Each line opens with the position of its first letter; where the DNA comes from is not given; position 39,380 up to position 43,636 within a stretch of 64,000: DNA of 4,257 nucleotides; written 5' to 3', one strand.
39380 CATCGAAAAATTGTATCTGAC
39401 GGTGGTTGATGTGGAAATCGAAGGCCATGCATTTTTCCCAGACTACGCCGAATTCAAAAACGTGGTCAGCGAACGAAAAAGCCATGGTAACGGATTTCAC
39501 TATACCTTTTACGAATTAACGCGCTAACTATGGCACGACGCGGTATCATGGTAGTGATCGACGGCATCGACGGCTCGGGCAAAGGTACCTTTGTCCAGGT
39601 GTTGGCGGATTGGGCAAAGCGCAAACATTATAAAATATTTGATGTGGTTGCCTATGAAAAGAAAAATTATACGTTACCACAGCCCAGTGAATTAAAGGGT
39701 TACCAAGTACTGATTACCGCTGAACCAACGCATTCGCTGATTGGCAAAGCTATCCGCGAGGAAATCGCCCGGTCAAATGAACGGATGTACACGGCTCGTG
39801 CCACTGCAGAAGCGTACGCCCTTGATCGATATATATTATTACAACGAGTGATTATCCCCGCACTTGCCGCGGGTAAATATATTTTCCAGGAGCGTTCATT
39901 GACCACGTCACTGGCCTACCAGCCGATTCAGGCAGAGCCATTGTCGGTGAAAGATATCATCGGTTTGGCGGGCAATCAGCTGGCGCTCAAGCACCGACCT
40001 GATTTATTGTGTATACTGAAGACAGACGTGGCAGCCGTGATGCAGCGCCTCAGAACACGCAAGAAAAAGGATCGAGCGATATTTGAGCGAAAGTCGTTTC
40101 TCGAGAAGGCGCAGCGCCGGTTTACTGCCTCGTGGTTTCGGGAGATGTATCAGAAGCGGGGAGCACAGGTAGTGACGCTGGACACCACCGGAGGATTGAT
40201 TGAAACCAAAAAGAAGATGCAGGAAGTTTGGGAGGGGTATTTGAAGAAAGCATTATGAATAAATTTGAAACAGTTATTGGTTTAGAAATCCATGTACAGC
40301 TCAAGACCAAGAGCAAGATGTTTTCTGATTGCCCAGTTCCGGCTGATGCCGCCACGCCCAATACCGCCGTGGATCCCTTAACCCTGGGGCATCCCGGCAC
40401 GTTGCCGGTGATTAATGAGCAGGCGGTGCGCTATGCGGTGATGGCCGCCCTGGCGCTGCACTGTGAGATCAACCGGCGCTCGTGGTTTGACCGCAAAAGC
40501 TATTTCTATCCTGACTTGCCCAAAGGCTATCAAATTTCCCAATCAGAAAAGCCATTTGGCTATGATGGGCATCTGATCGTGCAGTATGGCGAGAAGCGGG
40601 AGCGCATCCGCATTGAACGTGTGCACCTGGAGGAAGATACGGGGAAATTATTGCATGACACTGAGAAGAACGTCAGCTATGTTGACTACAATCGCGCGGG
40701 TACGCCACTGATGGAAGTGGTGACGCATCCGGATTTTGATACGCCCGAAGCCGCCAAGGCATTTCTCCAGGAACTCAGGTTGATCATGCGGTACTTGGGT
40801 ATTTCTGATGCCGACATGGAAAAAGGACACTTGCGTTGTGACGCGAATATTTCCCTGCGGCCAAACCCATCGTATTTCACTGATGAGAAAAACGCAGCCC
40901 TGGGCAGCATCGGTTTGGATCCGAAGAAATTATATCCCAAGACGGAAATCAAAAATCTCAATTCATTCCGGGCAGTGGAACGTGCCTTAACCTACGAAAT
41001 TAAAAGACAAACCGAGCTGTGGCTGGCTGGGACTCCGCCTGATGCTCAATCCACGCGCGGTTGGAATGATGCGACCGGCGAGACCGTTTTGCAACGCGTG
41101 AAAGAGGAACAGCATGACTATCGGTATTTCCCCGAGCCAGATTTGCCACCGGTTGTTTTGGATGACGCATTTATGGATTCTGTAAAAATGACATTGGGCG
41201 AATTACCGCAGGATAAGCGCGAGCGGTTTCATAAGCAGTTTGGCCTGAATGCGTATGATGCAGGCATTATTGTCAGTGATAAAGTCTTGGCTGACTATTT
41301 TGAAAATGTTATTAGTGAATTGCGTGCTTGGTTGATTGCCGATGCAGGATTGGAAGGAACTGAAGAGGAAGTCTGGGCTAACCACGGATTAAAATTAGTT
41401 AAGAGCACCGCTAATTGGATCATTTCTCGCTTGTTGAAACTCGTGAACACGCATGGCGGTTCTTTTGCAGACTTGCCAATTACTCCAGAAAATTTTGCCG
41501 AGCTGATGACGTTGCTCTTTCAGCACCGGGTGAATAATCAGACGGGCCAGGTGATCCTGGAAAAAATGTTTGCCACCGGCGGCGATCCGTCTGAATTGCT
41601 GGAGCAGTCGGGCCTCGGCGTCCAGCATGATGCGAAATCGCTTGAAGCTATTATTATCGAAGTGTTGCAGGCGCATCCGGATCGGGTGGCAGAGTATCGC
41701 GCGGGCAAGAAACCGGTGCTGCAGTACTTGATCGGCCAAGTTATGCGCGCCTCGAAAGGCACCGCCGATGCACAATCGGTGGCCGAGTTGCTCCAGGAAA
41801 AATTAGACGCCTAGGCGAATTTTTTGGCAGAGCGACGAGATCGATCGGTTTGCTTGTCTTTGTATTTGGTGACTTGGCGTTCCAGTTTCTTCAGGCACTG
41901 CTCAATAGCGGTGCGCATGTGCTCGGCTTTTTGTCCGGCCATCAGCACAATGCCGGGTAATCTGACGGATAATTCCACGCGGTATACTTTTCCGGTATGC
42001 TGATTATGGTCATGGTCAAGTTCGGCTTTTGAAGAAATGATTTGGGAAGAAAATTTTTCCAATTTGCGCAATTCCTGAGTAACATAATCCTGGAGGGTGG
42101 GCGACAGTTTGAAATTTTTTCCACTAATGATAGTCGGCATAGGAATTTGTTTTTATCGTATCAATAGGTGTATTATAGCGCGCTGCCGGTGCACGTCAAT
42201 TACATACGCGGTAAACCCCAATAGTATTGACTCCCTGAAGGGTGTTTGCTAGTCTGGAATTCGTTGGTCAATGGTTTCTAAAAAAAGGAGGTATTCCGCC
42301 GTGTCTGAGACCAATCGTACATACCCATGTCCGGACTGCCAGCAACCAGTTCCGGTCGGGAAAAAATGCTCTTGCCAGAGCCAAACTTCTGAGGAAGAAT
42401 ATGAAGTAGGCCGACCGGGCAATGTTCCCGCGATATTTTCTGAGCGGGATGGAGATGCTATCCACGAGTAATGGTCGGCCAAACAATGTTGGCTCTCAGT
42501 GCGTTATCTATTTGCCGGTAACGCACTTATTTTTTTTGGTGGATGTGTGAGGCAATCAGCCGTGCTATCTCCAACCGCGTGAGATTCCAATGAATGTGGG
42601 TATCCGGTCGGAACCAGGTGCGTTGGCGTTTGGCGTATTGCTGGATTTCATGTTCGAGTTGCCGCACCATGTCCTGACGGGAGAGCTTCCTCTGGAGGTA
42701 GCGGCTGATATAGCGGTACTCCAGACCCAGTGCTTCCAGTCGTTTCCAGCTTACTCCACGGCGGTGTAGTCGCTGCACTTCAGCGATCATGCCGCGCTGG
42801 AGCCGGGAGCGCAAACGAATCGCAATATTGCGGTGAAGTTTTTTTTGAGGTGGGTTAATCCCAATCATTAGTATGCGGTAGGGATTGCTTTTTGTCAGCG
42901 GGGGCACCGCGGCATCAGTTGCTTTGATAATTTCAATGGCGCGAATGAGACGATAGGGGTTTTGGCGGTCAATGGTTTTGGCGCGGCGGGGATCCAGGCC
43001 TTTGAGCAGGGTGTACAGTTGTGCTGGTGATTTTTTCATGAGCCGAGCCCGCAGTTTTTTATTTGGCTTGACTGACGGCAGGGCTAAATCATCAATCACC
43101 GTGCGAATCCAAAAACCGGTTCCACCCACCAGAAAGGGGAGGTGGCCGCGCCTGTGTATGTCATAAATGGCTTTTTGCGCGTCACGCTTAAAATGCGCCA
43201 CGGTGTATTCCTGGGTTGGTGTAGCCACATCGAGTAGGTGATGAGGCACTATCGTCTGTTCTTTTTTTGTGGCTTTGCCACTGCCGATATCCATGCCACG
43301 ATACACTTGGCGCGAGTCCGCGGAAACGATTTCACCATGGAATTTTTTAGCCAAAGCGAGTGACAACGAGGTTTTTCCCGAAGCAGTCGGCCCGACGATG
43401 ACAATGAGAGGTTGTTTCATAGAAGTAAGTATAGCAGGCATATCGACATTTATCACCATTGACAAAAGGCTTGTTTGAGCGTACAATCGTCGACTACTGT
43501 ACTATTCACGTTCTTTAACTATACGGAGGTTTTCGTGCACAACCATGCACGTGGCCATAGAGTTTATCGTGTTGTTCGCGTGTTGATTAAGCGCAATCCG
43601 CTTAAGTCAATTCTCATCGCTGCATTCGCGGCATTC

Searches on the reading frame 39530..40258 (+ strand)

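Call 51: search_protein_families(library=pfam, proteins=[window:39530-40258:+], max_evalue=0.00001)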
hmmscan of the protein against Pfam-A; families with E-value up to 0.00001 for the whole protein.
window:39530-40258:+ (242 aa): 1 family
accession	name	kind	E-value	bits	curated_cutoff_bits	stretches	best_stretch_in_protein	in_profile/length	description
PF02223.23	Thymidylate_kin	-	1.8e-23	83.6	27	1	56-200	23-161/185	Thymidylate kinase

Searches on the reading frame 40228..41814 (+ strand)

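Call 58: search_protein_families(library=pfam, proteins=[window:40228-41814:+], max_evalue=0.00001)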
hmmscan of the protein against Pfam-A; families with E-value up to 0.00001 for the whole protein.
window:40228-41814:+ (528 aa): 2 families
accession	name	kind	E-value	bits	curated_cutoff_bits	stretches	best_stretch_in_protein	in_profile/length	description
PF02934.20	GatB_N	-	4.8e-113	377.4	23.4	1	15-316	1-276/277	GatB/GatE catalytic domain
PF02637.23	GatB_Yqey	-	3.2e-37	128.1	27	1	391-526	13-148/148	GatB domain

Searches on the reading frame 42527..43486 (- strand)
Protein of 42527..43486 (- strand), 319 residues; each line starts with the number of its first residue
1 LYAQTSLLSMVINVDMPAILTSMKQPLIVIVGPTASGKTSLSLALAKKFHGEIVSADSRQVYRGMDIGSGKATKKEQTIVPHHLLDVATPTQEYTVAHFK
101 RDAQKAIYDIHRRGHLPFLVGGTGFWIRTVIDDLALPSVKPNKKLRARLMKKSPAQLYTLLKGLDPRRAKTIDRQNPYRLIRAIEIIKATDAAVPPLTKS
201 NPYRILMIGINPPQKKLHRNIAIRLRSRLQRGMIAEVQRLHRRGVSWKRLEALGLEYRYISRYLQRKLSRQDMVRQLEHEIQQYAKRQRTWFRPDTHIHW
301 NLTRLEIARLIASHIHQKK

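Call 50: search_protein_families(library=pfam, proteins=[window:42527-43486:-], max_evalue=0.00001)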
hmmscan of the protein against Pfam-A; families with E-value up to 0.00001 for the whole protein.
window:42527-43486:- (319 aa): 2 families
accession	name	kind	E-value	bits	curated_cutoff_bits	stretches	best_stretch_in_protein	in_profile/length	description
PF01715.23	IPPT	-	3.1e-68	230.5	23.6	1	60-293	1-241/243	IPP transferase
PF01745.22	IPT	-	4.1e-08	33.4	20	1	28-76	4-52/233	Isopentenyl transferase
